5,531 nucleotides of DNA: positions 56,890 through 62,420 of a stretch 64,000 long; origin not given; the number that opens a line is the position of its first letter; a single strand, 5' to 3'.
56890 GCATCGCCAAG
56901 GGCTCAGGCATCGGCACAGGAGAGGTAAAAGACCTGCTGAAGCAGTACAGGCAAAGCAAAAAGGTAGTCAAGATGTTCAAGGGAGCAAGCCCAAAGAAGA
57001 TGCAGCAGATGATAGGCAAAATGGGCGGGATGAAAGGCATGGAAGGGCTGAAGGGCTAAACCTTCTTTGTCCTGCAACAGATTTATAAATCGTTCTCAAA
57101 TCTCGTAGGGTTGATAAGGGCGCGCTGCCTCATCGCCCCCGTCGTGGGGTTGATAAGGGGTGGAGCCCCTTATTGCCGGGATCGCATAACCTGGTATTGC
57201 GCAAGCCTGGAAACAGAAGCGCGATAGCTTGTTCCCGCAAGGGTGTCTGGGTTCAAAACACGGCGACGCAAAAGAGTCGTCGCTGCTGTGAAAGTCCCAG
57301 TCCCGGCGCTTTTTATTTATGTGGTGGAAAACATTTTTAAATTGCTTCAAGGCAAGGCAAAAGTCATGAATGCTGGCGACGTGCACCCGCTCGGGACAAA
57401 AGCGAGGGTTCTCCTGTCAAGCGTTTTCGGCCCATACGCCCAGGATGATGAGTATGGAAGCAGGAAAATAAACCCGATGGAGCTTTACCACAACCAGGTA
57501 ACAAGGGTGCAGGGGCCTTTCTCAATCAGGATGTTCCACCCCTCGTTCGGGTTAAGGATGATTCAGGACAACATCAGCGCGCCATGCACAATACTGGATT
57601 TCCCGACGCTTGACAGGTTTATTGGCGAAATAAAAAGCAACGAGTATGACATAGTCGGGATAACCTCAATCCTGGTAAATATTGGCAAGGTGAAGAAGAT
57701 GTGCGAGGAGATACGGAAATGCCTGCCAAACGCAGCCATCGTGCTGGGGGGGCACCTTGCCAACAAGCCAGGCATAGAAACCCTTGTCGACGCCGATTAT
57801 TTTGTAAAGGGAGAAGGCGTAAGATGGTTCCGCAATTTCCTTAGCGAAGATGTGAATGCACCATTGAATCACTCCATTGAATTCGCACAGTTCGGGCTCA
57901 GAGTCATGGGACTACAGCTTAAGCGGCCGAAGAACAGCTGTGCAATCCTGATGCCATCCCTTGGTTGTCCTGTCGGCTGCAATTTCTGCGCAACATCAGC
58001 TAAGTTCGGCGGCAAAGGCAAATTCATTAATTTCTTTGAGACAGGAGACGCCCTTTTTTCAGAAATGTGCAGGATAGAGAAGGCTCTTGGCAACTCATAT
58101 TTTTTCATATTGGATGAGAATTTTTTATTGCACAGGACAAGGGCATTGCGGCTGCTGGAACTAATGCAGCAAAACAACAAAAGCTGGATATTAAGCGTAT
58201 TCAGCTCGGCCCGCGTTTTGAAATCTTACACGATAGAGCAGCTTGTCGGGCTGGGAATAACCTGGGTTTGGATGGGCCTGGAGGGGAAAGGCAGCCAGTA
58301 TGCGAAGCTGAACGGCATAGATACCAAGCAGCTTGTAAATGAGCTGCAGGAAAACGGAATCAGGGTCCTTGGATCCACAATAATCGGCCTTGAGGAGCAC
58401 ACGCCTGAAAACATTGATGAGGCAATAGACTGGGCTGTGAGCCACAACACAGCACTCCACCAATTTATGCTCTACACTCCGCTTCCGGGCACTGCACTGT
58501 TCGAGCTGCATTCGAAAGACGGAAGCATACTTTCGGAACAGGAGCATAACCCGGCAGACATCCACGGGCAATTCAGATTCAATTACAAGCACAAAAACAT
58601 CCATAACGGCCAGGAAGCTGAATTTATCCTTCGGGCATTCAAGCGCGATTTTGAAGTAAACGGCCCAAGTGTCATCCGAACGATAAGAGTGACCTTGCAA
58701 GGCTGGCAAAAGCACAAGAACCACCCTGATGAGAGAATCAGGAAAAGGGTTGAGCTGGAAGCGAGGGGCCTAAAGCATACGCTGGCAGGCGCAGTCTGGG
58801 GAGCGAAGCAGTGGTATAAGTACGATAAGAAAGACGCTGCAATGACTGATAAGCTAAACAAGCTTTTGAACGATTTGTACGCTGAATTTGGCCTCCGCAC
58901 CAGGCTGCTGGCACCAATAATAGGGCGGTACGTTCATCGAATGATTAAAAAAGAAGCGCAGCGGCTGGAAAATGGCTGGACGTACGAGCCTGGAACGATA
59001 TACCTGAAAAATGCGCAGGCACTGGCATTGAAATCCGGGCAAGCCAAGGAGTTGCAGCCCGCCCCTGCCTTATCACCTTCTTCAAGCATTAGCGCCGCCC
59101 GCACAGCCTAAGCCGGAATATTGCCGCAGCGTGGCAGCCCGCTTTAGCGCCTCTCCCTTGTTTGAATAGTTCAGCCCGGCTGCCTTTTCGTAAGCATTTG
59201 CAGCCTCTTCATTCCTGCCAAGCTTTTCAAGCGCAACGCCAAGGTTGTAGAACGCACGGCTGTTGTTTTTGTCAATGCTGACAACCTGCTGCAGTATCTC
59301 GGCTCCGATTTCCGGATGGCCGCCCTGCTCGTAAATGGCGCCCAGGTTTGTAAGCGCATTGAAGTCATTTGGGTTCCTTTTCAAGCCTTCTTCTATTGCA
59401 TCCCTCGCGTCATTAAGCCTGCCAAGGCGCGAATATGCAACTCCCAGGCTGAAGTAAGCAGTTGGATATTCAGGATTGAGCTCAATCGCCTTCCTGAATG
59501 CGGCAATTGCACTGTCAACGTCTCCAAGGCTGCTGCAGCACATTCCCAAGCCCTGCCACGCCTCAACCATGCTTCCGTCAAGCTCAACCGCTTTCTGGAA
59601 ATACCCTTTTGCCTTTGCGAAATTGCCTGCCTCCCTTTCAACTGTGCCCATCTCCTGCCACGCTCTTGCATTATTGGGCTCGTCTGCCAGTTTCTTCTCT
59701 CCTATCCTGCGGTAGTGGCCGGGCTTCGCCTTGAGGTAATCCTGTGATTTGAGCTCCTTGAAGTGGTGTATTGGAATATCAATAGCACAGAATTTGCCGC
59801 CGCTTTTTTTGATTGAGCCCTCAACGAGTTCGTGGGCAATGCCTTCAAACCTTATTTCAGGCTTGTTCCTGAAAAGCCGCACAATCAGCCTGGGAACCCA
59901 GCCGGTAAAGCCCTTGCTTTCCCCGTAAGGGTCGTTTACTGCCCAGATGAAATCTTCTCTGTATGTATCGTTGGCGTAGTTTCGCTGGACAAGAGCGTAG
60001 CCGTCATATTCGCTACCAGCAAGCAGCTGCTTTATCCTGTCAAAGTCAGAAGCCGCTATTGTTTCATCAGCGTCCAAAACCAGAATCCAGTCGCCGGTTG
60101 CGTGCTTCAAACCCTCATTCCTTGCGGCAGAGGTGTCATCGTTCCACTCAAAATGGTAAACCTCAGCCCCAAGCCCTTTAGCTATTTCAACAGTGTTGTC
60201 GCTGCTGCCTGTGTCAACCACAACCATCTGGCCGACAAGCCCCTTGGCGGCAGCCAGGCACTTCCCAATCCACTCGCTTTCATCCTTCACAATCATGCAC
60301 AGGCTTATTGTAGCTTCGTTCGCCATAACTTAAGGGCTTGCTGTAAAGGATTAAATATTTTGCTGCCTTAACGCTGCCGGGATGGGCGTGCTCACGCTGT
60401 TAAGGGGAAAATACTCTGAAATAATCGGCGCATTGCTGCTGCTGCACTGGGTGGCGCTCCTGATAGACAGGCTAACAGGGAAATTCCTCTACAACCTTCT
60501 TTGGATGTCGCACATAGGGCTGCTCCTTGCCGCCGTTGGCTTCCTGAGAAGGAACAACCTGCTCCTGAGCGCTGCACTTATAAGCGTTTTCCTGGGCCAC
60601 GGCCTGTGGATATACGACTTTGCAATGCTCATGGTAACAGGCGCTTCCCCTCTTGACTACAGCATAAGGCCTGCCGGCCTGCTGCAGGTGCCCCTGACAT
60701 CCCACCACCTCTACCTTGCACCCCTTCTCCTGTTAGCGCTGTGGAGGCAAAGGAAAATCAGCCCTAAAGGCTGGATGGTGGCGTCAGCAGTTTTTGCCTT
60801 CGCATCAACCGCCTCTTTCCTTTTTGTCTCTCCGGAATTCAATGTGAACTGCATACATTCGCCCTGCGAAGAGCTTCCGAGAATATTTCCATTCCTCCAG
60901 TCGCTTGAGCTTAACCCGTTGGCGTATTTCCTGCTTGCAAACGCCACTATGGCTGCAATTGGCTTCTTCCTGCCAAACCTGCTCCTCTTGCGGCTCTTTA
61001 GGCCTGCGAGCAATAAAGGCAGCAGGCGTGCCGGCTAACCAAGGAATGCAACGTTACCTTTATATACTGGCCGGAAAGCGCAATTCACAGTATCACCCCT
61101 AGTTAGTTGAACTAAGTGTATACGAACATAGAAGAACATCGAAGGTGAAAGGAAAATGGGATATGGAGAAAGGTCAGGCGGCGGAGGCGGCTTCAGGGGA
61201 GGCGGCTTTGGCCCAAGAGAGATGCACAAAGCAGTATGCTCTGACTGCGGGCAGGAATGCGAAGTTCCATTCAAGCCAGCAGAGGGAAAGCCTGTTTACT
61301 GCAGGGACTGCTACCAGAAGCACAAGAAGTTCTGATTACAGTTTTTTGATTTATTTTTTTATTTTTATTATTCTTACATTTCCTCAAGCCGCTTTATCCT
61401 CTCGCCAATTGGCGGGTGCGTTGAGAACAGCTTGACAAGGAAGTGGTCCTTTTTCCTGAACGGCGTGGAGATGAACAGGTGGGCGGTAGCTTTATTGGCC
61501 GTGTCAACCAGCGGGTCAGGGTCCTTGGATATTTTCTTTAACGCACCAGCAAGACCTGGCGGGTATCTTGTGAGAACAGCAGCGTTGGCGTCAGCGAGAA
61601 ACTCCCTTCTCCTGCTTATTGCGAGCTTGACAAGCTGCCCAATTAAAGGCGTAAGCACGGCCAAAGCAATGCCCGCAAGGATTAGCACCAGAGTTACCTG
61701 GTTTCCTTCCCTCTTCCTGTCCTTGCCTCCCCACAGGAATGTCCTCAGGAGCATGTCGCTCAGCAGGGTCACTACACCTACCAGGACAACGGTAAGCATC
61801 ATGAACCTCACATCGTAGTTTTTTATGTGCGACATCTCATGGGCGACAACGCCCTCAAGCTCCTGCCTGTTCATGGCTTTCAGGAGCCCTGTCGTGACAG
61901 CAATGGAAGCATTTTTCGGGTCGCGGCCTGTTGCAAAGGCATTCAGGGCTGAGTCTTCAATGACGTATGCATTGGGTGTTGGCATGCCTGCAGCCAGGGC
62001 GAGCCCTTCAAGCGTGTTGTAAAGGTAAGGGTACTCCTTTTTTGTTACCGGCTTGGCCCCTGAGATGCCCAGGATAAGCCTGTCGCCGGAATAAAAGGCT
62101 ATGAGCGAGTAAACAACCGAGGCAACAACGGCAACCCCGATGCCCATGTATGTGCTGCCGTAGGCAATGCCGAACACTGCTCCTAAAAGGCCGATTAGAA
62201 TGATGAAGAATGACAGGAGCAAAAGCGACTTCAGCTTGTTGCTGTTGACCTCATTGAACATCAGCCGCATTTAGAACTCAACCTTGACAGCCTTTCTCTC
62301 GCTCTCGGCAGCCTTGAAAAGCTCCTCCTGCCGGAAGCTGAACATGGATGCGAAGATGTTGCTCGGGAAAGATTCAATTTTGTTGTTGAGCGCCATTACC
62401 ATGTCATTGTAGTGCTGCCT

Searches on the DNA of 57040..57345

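Call 82: search_rna_families(source=window, start=57040, end=57345, threshold=evalue, max_evalue=10)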
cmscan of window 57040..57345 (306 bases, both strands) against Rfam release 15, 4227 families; matches with E-value up to 10: 0.
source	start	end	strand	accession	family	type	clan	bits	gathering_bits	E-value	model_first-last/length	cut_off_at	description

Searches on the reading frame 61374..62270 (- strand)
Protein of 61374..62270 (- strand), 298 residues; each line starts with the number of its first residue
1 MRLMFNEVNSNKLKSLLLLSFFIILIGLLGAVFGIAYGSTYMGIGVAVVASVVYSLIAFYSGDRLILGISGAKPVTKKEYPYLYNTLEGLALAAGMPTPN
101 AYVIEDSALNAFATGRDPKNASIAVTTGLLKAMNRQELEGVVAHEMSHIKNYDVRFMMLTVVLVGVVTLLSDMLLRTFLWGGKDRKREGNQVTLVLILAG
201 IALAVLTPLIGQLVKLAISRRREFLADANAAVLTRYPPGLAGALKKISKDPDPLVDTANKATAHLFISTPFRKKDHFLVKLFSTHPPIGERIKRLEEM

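Call 66: search_protein_families(library=pfam, proteins=[window:61374-62270:-], max_evalue=0.00001)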
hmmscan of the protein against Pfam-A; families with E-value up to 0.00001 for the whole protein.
window:61374-62270:- (298 aa): 1 family
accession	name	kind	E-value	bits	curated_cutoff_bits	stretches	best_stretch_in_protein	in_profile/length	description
PF01435.24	Peptidase_M48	-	8.2e-32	111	20.3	1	81-297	5-184/186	Peptidase family M48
